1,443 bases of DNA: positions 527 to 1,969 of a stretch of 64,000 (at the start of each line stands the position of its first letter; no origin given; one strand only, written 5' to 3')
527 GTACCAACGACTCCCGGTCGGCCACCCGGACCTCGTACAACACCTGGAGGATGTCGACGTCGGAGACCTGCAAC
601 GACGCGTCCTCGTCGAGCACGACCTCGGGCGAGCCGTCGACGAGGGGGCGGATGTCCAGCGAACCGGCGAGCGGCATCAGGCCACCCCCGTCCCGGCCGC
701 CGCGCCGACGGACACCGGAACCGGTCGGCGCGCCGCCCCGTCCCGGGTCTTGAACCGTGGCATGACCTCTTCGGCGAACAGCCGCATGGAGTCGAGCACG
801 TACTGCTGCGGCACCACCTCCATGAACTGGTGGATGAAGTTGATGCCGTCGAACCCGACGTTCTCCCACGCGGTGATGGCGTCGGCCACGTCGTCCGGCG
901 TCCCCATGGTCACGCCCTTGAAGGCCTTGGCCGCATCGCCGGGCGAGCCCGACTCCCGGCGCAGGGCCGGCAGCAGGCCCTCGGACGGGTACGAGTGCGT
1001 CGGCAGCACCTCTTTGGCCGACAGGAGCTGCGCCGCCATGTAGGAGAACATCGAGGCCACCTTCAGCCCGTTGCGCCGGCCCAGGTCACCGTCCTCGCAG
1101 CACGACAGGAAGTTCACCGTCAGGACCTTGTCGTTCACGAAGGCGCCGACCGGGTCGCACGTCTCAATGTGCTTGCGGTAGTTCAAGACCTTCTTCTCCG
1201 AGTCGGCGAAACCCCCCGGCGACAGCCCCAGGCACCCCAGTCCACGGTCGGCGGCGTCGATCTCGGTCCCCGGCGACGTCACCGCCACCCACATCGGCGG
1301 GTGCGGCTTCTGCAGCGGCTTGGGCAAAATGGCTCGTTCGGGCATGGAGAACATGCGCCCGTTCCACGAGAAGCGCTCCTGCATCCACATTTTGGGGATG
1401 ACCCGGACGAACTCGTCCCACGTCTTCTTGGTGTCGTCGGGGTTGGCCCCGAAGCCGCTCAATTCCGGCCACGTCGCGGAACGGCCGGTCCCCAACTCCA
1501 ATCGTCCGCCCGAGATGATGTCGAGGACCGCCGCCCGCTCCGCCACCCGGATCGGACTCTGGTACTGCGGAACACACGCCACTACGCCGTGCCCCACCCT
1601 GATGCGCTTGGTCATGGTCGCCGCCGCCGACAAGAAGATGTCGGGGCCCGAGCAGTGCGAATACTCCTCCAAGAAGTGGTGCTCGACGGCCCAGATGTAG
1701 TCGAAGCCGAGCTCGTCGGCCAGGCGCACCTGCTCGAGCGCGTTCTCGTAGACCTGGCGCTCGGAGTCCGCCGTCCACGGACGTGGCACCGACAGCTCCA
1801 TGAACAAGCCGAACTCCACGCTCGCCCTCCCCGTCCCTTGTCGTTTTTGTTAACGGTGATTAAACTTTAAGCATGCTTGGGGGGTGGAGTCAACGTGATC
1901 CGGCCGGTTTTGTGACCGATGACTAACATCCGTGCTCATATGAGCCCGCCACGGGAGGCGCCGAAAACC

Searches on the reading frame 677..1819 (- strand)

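Call 34: search_protein_families(library=pfam, proteins=[window:677-1819:-], max_evalue=0.0001)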
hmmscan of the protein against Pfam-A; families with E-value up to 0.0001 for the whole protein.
window:677-1819:- (380 aa): 1 family
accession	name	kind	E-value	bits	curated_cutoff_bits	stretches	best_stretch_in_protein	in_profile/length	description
PF00296.26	Bac_luciferase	-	1.6e-44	153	27.9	1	1-324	1-313/314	Luciferase-like monooxygenase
